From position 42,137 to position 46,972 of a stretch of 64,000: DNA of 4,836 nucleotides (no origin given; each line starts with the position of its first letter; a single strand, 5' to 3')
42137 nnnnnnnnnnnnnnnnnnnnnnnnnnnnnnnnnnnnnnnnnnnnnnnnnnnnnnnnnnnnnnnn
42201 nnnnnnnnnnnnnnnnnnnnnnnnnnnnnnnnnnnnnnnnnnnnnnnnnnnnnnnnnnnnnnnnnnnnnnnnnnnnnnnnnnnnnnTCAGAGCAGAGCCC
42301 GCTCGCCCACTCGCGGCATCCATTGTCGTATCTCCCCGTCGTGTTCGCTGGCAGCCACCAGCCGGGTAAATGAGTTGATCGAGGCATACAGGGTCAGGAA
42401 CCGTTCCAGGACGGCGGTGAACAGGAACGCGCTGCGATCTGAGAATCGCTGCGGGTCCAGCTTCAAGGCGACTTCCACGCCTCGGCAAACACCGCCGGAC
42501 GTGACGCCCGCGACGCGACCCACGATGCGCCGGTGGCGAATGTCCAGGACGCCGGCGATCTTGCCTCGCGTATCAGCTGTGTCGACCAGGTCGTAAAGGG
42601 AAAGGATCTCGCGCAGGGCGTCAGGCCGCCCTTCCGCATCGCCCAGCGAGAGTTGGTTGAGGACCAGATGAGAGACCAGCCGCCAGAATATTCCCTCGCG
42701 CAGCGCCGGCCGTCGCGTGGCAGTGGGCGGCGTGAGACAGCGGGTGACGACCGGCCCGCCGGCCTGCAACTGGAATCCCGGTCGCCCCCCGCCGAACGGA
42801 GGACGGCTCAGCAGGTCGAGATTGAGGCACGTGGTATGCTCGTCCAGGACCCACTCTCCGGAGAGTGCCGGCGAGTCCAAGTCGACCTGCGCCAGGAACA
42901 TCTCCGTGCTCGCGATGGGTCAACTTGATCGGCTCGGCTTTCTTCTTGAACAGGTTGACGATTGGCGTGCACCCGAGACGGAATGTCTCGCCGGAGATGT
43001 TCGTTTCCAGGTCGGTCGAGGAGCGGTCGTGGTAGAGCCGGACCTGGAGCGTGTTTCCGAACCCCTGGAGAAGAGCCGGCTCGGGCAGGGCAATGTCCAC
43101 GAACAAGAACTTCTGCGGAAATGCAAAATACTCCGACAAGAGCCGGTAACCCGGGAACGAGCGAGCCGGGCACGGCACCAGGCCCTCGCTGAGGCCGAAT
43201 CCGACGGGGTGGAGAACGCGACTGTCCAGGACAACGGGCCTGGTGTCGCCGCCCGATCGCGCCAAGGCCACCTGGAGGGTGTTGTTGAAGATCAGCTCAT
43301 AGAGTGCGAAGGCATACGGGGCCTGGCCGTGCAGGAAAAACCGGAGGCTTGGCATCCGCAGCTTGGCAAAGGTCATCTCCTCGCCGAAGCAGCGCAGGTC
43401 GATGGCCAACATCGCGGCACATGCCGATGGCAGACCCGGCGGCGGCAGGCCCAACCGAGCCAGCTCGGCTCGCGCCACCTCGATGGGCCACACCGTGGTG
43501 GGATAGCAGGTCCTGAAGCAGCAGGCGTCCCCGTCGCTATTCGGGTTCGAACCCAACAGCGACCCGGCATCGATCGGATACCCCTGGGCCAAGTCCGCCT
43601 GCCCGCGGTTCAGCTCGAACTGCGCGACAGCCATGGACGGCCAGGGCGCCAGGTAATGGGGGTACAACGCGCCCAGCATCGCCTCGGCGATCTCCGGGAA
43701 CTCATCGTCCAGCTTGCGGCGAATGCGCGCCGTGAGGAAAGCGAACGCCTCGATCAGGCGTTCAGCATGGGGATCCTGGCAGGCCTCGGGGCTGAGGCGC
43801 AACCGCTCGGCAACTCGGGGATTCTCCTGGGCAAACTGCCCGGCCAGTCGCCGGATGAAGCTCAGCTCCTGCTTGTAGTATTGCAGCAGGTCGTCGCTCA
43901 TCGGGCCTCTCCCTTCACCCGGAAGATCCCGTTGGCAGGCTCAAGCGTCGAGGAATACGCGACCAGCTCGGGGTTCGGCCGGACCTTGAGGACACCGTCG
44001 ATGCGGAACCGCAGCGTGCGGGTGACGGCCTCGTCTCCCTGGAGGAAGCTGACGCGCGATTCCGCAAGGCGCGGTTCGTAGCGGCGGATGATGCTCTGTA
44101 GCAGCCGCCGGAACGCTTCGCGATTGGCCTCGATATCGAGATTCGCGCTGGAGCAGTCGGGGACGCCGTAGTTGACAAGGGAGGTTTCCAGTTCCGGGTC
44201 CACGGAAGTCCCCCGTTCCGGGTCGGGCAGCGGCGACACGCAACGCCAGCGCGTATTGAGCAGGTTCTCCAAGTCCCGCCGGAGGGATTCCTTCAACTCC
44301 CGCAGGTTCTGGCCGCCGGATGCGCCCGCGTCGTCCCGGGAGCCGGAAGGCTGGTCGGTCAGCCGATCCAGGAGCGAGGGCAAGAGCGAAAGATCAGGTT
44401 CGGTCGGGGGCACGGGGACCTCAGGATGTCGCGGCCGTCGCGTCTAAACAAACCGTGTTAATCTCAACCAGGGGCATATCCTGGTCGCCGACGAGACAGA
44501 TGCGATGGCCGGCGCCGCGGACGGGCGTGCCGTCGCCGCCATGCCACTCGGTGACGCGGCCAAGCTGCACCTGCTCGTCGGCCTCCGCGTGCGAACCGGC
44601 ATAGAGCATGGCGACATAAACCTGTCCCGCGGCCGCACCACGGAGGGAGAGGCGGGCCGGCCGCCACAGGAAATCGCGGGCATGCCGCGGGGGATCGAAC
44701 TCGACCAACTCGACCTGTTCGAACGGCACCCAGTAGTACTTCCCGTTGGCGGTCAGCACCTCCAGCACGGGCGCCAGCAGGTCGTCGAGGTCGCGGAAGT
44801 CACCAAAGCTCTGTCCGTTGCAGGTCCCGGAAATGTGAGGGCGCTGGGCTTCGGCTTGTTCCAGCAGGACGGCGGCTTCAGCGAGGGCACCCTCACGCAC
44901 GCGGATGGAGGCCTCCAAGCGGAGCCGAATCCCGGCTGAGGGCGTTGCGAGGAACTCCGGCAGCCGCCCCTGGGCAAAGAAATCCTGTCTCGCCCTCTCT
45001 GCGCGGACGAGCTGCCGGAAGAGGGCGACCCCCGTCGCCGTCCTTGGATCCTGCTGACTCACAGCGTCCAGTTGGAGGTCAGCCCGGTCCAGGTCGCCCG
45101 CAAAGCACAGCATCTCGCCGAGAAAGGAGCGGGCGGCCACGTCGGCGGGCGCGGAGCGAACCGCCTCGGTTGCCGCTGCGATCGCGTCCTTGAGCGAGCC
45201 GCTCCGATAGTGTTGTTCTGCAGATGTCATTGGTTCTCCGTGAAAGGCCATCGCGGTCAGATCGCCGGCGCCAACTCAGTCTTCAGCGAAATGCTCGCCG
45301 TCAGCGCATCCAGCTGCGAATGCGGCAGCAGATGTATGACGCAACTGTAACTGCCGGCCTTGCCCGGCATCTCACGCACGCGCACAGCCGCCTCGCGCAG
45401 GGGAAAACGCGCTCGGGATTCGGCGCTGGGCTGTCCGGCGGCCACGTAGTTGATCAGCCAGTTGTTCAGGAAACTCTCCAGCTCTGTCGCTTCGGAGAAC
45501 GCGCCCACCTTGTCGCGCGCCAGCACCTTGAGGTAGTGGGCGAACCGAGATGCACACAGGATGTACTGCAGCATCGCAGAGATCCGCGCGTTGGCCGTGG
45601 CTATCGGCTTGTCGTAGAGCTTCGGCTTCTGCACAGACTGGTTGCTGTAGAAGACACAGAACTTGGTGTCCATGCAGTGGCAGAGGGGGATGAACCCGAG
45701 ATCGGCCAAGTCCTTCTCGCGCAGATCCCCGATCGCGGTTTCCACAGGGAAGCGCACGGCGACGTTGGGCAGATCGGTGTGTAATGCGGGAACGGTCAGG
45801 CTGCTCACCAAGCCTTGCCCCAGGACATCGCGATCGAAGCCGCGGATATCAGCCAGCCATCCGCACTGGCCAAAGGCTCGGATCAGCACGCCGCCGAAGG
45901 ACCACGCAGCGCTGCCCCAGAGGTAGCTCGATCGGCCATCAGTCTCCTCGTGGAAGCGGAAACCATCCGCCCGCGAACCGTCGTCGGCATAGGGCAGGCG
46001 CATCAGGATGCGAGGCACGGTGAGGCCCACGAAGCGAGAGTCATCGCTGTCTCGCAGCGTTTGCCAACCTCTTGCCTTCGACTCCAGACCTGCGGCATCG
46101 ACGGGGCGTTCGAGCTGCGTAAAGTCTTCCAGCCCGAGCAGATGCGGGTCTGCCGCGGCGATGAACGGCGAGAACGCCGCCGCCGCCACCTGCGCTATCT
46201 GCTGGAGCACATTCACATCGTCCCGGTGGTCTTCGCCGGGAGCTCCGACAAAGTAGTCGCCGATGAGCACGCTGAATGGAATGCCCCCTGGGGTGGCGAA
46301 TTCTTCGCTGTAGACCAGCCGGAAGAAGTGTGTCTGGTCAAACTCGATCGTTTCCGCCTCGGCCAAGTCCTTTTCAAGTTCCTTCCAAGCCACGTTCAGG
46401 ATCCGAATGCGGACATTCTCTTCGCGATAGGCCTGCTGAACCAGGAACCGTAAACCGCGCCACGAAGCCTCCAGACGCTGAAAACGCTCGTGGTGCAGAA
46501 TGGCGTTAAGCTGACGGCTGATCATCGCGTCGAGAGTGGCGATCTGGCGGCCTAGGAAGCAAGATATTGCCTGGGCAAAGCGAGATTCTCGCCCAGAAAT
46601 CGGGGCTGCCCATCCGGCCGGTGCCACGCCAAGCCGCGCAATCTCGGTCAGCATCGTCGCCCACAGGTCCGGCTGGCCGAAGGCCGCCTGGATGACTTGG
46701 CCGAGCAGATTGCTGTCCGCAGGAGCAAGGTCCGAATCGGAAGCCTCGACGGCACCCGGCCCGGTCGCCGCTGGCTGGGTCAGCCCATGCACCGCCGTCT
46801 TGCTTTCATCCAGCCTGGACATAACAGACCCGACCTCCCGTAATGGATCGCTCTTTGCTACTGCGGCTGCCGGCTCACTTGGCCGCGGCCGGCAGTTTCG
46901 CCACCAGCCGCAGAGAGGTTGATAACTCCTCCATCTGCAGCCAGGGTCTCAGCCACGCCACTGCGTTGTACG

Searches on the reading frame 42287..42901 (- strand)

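Call 6: search_protein_families(library=pfam, proteins=[window:42287-42901:-], max_evalue=0.01)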
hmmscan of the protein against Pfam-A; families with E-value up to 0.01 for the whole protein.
window:42287-42901:- (204 aa): 1 family
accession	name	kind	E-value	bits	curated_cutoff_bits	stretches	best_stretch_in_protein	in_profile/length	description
PF05947.17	T6SS_TssF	-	4.9e-53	181.1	25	1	2-201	408-608/608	Type VI secretion system, TssF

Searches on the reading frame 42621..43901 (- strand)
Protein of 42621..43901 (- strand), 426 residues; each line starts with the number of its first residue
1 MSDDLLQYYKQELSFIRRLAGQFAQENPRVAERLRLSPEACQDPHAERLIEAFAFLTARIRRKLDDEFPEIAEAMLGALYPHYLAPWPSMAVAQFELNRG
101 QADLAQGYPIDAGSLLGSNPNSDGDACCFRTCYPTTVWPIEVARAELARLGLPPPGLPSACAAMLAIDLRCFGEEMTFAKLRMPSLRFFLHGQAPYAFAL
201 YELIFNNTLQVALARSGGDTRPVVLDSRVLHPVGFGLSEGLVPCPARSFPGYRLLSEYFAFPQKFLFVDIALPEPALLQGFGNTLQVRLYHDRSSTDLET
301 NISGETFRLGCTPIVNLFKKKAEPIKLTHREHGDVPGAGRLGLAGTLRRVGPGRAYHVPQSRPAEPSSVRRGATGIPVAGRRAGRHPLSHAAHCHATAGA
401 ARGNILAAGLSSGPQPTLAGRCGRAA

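Call 5: search_protein_families(library=pfam, proteins=[window:42621-43901:-], max_evalue=0.01)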
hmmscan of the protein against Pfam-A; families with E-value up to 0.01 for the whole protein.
window:42621-43901:- (426 aa): 1 family
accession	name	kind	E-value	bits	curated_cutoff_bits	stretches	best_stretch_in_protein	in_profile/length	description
PF05947.17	T6SS_TssF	-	4.7e-124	415.6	25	1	1-332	1-333/608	Type VI secretion system, TssF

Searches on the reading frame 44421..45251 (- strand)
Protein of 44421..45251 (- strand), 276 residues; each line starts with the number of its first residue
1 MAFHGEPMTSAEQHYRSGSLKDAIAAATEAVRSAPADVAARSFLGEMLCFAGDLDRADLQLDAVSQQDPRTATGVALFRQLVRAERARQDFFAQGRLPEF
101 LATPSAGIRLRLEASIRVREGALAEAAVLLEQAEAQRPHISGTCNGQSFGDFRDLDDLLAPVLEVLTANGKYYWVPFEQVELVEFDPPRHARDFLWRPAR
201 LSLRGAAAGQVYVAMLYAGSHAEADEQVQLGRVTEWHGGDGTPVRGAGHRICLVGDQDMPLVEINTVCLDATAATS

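Call 6: search_protein_families(library=pfam, proteins=[window:44421-45251:-], max_evalue=0.01)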
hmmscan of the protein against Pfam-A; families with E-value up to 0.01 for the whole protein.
window:44421-45251:- (276 aa): 3 families
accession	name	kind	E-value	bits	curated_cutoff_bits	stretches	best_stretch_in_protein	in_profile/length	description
PF07024.18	ImpE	-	2.3e-38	131.4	25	1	146-267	1-121/122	ImpE protein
PF14559.12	TPR_19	-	1e-07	32.6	25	1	17-72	4-59/68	Tetratricopeptide repeat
PF13432.12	TPR_16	-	0.00083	20.2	32.7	1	14-64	7-58/65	Tetratricopeptide repeat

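Call 7: search_protein_families(library=ncbifam, proteins=[window:44421-45251:-], max_evalue=0.1)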
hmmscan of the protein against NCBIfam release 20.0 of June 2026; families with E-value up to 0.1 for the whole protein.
window:44421-45251:- (276 aa): 2 families
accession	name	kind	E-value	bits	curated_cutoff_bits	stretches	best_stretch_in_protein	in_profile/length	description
TIGR02917.1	PEP_TPR_lipo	equivalog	3.1e-05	22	312.2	1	16-72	341-397/899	XrtA/PEP-CTERM system TPR-repeat protein PrsT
TIGR02521.1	type_IV_pilW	equivalog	0.055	13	154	1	11-139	38-167/234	type IV pilus biogenesis/stability protein PilW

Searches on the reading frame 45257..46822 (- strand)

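Call 6: search_protein_families(library=pfam, proteins=[window:45257-46822:-], max_evalue=0.01)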
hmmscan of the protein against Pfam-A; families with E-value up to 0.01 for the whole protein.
window:45257-46822:- (521 aa): 2 families
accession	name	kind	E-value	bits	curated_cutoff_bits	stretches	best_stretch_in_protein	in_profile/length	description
PF05943.17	VipB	-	2e-104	349.3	27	1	92-398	2-301/301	EvpB/VC_A0108, tail sheath N-terminal domain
PF18945.5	VipB_2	-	1.9e-40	138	27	1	408-517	2-112/112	EvpB/VC_A0108, tail sheath gpW/gp25-like domain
